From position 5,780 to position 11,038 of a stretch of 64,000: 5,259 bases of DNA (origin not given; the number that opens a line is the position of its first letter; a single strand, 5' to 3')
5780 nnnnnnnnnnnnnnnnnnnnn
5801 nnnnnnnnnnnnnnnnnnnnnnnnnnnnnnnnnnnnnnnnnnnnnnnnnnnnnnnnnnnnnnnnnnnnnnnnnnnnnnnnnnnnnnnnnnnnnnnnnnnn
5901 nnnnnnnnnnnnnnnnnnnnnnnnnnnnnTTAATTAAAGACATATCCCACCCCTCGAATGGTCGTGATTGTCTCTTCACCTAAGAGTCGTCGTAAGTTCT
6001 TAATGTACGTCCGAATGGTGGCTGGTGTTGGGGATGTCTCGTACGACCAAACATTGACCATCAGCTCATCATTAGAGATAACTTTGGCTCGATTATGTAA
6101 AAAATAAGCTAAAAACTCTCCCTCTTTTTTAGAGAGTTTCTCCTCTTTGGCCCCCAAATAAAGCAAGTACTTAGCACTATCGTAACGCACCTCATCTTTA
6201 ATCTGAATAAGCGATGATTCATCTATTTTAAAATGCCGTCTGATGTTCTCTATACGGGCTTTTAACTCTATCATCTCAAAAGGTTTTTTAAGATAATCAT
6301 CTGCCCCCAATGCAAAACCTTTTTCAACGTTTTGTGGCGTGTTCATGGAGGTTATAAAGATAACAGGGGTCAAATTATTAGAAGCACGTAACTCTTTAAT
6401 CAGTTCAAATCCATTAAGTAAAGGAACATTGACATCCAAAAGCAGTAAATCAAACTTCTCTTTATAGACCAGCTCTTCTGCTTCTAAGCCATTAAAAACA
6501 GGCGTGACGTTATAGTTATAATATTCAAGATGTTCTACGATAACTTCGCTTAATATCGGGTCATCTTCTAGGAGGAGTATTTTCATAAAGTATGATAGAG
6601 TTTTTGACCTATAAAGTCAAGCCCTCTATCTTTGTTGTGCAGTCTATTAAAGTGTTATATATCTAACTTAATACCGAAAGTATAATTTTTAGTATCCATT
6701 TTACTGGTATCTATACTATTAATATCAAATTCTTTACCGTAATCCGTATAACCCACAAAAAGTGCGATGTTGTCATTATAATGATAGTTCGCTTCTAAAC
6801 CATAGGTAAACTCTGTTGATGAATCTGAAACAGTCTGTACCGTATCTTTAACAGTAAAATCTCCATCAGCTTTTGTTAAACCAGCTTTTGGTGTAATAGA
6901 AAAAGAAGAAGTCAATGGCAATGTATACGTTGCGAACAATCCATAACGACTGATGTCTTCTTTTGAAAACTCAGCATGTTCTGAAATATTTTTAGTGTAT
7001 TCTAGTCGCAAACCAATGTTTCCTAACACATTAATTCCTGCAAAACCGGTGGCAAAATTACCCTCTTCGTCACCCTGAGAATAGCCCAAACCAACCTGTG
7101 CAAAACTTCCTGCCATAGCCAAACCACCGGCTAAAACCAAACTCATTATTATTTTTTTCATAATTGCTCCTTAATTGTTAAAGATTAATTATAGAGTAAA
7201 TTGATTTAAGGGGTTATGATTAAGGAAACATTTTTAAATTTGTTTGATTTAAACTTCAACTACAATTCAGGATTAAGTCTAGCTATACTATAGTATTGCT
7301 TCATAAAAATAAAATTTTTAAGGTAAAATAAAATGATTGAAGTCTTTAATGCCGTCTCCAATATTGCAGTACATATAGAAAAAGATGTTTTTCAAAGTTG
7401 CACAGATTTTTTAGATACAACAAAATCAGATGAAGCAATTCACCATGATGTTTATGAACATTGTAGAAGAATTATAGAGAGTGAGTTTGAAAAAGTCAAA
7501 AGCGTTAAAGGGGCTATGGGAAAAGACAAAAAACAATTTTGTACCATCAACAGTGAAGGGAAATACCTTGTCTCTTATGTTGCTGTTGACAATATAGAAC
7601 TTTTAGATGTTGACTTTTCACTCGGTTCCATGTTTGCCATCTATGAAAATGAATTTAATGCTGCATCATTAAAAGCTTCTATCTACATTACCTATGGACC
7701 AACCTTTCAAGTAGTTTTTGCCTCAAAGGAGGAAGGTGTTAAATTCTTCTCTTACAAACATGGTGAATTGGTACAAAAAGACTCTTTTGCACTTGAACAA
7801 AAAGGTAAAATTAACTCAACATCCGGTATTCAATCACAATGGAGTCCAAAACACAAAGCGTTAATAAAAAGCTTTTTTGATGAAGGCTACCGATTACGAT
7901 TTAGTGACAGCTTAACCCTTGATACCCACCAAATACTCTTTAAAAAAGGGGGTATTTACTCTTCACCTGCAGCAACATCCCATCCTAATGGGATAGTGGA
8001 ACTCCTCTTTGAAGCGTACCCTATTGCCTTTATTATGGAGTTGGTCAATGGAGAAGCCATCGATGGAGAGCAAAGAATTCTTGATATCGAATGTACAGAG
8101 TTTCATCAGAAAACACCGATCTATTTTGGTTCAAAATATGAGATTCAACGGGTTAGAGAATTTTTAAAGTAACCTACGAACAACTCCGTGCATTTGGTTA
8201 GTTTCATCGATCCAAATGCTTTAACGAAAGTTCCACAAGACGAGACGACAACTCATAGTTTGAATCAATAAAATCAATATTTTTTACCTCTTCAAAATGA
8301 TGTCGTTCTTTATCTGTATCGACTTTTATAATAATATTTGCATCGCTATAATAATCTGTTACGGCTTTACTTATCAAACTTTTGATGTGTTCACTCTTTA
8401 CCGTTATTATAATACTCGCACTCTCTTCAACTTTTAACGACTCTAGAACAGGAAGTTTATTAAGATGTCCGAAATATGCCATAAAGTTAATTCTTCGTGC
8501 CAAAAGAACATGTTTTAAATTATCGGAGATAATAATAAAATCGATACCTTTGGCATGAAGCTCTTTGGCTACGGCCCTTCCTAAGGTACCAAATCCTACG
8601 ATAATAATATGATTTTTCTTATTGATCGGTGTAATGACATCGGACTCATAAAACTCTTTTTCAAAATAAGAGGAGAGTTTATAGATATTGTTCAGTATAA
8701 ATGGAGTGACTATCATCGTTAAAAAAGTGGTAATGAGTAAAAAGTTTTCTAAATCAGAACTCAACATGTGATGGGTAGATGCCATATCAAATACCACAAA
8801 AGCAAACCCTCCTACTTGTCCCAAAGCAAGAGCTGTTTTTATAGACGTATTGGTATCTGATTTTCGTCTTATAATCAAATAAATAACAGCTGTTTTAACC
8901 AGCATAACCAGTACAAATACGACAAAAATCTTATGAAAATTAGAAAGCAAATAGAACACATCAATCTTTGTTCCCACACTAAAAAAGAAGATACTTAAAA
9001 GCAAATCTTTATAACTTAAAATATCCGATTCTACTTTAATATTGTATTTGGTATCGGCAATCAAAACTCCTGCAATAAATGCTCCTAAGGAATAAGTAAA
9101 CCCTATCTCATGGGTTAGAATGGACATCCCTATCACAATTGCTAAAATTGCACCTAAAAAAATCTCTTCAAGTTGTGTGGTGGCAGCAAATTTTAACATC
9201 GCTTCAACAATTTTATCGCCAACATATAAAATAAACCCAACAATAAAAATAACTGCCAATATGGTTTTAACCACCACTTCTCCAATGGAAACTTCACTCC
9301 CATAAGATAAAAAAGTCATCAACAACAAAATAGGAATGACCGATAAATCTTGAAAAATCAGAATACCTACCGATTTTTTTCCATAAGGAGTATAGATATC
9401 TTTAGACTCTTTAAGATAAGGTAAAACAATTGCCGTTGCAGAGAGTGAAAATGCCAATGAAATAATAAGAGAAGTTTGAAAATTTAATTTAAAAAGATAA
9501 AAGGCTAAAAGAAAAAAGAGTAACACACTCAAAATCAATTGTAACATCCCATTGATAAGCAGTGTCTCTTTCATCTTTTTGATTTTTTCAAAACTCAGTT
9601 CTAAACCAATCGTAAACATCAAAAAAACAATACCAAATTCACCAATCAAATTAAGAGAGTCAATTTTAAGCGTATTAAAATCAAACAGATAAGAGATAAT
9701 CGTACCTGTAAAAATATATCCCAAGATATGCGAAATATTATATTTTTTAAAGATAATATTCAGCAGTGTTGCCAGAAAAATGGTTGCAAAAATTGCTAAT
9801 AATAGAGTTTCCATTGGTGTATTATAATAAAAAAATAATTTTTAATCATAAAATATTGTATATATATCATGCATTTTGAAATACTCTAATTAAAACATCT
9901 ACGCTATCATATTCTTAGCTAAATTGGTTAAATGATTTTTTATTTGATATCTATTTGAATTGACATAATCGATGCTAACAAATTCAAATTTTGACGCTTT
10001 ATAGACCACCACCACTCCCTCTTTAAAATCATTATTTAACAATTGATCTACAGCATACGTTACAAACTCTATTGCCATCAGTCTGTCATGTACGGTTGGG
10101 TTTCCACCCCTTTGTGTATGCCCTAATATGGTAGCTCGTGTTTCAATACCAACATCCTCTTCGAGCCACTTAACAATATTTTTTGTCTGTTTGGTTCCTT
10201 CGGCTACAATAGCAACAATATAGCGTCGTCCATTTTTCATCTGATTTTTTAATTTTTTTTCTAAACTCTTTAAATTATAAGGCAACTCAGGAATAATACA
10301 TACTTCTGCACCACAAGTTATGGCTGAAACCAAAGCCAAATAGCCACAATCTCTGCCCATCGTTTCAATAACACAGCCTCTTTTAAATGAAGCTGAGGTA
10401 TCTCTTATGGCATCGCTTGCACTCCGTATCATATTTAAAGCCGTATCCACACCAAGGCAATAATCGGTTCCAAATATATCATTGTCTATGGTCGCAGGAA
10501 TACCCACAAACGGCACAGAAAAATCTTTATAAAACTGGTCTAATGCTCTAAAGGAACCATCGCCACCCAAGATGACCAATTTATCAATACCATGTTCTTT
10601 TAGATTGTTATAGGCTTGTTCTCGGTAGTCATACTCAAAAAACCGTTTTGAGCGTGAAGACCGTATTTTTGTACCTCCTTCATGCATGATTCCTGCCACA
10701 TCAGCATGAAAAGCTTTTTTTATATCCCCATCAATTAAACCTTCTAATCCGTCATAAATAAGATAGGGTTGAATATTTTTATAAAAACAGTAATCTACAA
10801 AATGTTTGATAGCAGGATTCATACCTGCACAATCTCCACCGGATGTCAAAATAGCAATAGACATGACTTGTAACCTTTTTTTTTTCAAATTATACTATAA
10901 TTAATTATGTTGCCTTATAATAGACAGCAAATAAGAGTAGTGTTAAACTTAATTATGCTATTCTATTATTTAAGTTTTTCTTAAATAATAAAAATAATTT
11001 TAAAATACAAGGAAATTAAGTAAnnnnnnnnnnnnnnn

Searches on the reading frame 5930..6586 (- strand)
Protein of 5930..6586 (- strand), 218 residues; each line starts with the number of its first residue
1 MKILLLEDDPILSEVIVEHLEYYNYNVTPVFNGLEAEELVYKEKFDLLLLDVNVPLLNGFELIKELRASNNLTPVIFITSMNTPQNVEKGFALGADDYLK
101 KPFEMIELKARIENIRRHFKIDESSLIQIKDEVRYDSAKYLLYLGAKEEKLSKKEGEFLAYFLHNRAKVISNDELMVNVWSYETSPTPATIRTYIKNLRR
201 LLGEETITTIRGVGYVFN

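Call 28: search_protein_families(library=pfam, proteins=[window:5930-6586:-], max_evalue=0.0001)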
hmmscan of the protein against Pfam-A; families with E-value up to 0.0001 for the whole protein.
window:5930-6586:- (218 aa): 2 families
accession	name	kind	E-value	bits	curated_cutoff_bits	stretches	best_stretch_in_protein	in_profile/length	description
PF00072.30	Response_reg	-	1.1e-25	90.4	30.2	1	3-113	1-111/111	Response regulator receiver domain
PF00486.34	Trans_reg_C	-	9e-18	64.6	26.2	1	148-217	3-77/77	Transcriptional regulatory protein, C terminal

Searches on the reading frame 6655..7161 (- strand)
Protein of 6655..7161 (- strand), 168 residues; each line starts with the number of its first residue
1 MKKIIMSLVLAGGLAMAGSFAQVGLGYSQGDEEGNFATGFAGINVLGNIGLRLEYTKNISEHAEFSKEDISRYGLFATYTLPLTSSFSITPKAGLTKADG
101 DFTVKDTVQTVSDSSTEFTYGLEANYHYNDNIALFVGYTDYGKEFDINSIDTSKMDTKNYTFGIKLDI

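Call 87: search_protein_families(library=pfam, proteins=[window:6655-7161:-], max_evalue=0.01)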
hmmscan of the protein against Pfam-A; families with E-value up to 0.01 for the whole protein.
window:6655-7161:- (168 aa): 3 families
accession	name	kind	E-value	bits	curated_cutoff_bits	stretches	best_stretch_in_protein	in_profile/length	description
PF13505.12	OMP_b-brl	-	1.1e-12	48.9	28.7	1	15-164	23-171/175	Outer membrane protein beta-barrel domain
PF00593.30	TonB_dep_Rec_b-barrel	-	2.4e-05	24.8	27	1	36-141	152-240/436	TonB dependent receptor-like, beta-barrel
PF06629.18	MipA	-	0.00082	20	24.2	0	23-103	59-142/221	MltA-interacting protein MipA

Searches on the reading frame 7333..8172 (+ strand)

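Call 28: search_protein_families(library=pfam, proteins=[window:7333-8172:+], max_evalue=0.0001)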
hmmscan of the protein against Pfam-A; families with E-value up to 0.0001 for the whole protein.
window:7333-8172:+ (279 aa): 2 families
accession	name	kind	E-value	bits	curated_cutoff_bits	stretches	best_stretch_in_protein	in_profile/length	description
PF18913.5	FBPase_C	-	4.4e-30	104.6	27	1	155-278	2-126/127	Fructose-1-6-bisphosphatase, C-terminal domain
PF00316.25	FBPase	-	2e-05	24.8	34.8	1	52-143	76-183/191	Fructose-1-6-bisphosphatase, N-terminal domain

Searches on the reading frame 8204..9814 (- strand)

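Call 28: search_protein_families(library=pfam, proteins=[window:8204-9814:-], max_evalue=0.0001)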
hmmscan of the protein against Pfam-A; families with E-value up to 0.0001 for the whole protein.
window:8204-9814:- (536 aa): 3 families
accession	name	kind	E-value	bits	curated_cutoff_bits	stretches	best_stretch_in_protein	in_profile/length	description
PF00999.27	Na_H_Exchanger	-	7.6e-46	157.1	26.2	1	12-374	4-369/375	Sodium/hydrogen exchanger, transmembrane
PF02254.24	TrkA_N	-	5.6e-14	52.9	23.8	1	403-510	1-108/116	TrkA-N domain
PF03807.23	F420_oxidored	-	5e-05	24.3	21.6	0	403-496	2-89/94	NADP oxidoreductase coenzyme F420-dependent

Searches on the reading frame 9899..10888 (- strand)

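Call 28: search_protein_families(library=pfam, proteins=[window:9899-10888:-], max_evalue=0.0001)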
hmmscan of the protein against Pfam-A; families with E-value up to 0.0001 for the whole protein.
window:9899-10888:- (329 aa): 1 family
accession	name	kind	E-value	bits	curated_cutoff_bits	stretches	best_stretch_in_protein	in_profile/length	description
PF00365.25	PFK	-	1e-99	333.9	30.9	1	11-282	2-276/277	Phosphofructokinase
